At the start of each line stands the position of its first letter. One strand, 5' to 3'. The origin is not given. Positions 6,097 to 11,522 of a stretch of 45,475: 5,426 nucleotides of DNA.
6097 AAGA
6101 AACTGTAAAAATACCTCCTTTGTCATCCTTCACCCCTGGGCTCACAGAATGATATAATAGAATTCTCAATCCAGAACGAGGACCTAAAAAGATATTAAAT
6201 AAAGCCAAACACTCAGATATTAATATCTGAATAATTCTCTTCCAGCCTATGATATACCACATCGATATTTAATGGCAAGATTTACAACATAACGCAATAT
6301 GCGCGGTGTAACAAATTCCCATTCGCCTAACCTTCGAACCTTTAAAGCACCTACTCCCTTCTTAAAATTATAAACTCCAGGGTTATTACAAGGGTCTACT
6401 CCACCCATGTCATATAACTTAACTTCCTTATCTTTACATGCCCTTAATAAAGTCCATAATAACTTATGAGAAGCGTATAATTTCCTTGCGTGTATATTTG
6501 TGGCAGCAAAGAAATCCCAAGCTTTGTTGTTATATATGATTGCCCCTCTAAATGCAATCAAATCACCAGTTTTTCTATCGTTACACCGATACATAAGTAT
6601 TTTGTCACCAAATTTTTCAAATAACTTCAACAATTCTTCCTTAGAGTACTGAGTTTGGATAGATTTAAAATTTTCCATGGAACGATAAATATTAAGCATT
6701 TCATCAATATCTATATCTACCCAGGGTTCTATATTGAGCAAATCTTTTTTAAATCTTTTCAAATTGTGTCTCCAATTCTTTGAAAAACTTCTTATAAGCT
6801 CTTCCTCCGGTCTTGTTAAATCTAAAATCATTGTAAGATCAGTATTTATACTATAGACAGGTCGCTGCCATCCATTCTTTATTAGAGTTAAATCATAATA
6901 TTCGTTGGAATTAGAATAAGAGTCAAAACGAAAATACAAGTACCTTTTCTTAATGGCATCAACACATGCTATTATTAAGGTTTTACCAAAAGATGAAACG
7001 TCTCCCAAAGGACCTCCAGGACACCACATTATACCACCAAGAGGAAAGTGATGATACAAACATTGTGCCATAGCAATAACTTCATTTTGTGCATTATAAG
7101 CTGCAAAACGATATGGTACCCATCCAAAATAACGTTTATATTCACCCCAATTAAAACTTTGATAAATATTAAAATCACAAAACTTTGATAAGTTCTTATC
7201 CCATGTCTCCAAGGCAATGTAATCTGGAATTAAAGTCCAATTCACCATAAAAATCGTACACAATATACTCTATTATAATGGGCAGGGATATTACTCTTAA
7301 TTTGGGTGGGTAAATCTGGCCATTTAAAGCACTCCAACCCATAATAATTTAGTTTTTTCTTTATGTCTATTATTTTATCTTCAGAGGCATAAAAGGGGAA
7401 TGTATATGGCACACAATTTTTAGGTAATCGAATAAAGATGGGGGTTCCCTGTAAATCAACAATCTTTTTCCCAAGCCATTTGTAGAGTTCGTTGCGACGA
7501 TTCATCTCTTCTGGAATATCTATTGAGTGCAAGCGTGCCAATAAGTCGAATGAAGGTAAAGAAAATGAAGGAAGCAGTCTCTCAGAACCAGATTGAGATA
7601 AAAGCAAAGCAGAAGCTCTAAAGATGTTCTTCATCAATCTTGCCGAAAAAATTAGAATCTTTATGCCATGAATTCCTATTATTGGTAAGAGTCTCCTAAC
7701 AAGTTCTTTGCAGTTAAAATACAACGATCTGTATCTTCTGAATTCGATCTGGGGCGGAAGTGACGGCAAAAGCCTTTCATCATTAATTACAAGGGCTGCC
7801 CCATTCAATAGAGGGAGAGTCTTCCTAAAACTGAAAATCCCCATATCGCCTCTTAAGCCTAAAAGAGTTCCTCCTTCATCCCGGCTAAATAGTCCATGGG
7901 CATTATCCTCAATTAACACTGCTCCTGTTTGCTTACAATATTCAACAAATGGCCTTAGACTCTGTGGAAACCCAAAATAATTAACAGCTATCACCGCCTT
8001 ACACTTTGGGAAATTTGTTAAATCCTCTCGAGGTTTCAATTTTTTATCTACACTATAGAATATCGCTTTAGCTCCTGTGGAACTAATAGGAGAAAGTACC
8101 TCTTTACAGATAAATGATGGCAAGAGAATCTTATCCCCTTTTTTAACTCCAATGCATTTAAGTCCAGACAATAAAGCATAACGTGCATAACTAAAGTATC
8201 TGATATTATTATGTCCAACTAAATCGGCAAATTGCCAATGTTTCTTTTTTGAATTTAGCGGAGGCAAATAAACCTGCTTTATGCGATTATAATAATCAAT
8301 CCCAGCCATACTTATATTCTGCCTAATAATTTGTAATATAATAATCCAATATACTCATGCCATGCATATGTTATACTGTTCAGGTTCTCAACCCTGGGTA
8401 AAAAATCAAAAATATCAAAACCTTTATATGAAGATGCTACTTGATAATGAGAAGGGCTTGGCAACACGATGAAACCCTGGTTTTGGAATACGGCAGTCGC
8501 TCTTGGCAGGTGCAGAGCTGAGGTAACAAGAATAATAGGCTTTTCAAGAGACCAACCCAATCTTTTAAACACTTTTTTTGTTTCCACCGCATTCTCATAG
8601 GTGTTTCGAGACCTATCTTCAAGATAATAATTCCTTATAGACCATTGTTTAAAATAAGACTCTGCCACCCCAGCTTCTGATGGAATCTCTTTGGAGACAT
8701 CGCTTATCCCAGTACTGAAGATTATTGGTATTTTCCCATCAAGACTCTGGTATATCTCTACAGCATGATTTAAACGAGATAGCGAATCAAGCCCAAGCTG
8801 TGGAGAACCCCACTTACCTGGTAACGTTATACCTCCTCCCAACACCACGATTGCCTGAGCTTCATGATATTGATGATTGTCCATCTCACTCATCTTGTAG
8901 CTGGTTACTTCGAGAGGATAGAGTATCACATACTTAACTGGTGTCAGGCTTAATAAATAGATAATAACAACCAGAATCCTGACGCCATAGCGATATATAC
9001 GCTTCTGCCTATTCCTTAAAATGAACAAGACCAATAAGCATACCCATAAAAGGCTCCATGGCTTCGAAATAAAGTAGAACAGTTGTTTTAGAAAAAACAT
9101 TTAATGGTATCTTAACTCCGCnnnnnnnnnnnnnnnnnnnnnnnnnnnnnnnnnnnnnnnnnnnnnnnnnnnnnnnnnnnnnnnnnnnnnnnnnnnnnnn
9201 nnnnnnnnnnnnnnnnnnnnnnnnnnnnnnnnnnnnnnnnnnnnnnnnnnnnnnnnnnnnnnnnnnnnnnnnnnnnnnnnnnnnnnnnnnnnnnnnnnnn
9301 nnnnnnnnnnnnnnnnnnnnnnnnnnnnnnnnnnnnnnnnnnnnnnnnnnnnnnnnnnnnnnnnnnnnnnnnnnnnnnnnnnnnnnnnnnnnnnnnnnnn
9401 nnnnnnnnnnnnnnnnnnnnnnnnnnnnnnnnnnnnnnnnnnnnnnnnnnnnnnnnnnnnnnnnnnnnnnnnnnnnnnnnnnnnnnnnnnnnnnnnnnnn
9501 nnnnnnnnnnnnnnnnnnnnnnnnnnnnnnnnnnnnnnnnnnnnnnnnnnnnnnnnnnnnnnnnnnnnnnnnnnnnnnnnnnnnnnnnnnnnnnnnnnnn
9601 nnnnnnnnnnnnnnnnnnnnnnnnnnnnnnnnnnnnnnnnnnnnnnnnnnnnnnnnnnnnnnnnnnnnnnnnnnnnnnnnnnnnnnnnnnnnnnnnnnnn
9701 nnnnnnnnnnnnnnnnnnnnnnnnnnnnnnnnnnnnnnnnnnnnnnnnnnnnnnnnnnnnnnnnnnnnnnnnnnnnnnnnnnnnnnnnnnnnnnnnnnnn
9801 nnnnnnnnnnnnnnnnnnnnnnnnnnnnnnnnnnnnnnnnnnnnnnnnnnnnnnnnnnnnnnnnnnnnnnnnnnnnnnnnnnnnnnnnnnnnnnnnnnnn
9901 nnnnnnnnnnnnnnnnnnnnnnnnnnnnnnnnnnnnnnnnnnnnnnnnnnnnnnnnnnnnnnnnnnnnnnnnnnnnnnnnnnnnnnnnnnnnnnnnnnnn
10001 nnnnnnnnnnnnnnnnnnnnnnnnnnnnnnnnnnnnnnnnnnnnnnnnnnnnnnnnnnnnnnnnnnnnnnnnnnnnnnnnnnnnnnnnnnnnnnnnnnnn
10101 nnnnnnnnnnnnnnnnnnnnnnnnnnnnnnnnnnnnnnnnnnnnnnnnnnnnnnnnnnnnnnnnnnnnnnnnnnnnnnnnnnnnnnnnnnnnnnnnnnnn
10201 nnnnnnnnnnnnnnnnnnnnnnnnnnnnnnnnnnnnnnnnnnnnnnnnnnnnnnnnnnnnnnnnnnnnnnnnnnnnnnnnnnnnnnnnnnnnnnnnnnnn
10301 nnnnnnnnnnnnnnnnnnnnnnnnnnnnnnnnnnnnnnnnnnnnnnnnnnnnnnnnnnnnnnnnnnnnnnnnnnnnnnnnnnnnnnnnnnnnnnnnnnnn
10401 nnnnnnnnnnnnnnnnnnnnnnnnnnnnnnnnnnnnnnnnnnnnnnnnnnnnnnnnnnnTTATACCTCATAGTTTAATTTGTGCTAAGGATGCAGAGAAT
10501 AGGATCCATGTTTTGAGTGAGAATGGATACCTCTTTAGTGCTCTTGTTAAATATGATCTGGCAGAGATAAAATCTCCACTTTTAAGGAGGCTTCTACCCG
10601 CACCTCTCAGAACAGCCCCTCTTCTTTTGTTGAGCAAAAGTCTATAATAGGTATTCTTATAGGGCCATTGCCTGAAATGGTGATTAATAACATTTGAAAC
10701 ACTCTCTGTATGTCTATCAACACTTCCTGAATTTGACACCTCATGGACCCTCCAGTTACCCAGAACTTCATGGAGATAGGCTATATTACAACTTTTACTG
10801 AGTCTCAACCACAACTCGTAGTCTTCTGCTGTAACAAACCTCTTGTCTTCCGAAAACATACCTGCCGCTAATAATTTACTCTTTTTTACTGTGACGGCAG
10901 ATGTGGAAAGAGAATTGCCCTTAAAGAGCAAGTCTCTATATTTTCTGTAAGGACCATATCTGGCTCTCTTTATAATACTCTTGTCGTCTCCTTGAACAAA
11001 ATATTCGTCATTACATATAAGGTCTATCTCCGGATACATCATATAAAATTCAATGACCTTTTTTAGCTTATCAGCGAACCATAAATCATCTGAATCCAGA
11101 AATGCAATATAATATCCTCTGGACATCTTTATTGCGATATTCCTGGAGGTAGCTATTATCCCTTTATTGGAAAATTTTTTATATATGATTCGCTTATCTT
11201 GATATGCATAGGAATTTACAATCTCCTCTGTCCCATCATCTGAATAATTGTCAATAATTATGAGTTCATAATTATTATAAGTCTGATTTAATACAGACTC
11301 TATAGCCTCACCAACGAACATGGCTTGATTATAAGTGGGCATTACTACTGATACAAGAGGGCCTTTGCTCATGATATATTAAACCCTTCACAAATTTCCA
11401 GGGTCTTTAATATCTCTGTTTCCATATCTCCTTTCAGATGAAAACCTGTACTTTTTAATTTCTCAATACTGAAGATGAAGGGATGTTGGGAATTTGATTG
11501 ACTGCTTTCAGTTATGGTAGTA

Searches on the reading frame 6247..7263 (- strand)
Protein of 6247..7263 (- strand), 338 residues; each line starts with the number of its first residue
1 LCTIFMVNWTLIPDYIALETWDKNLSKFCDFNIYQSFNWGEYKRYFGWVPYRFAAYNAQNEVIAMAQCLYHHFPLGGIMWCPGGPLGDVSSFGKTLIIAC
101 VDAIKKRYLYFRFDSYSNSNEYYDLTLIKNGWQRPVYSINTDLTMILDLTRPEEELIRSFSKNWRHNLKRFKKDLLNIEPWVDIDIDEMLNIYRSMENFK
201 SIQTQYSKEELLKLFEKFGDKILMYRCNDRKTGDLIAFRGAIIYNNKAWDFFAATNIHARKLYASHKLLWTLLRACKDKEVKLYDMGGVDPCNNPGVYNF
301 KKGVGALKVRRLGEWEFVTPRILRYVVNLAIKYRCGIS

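Call 8: search_protein_families(library=pfam, proteins=[window:6247-7263:-], max_evalue=0.01)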
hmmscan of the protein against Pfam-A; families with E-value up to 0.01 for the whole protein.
window:6247-7263:- (338 aa): 2 families
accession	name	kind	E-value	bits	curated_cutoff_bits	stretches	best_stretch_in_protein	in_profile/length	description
PF02388.22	FemAB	-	6.1e-17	62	24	1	198-329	268-403/406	FemAB family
PF13480.13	Acetyltransf_6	-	2e-05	25.2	22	1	163-301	2-142/143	Acetyltransferase (GNAT) domain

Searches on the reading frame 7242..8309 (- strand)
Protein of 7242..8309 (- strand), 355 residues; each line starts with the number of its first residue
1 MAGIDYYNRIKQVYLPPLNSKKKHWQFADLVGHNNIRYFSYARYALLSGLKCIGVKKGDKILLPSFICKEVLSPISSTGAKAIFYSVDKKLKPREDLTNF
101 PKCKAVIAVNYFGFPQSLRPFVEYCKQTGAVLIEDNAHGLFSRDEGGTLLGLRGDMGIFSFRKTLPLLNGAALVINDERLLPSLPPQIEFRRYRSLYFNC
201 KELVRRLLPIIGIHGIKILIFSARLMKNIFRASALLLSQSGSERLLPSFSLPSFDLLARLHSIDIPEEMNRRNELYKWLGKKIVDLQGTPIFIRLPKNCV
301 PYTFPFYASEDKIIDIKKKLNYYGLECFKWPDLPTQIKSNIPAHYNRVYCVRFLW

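Call 8: search_protein_families(library=pfam, proteins=[window:7242-8309:-], max_evalue=0.01)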
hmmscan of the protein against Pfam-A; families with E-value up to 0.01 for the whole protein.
window:7242-8309:- (355 aa): 1 family
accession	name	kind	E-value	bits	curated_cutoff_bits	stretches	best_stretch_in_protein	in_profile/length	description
PF01041.23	DegT_DnrJ_EryC1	-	1e-16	61.6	19.8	1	26-180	32-191/360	DegT/DnrJ/EryC1/StrS aminotransferase family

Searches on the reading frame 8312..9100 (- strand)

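Call 8: search_protein_families(library=pfam, proteins=[window:8312-9100:-], max_evalue=0.01)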
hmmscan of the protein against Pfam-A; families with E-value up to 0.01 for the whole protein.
window:8312-9100:- (262 aa): 1 family
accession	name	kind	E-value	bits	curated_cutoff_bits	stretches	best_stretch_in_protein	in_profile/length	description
PF02698.23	DUF218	-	8.3e-28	97.4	27.6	1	82-252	1-133/133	DUF218 domain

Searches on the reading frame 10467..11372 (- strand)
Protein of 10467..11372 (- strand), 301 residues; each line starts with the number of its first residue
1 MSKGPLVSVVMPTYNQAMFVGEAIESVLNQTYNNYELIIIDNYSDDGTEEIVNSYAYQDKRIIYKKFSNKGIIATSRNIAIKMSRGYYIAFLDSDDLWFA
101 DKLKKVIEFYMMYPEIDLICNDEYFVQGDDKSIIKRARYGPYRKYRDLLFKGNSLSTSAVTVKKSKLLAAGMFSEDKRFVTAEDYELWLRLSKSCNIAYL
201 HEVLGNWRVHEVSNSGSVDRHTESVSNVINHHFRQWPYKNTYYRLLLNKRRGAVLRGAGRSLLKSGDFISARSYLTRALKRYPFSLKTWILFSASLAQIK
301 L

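Call 7: search_protein_families(library=pfam, proteins=[window:10467-11372:-], max_evalue=0.01)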
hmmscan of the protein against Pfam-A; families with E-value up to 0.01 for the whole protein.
window:10467-11372:- (301 aa): 6 families
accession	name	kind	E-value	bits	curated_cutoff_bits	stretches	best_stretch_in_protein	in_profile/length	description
PF00535.33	Glycos_transf_2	-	9.6e-32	110.7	23.3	1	8-127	1-121/168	Glycosyl transferase family 2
PF10111.15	Glyco_tranf_2_2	-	6e-15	55.9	27.3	1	8-198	1-206/276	Glycosyltransferase like family 2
PF13641.12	Glyco_tranf_2_3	-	5e-13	50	27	1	7-235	3-227/230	Glycosyltransferase like family 2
PF13632.12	Glyco_trans_2_3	-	0.00023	21.5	27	1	88-292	1-189/198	Glycosyl transferase family group 2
PF07719.23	TPR_2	-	0.0028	18.1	27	1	254-283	3-32/34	Tetratricopeptide repeat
PF13428.12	TPR_14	-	0.003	18.5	23.5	0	254-291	3-40/44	Tetratricopeptide repeat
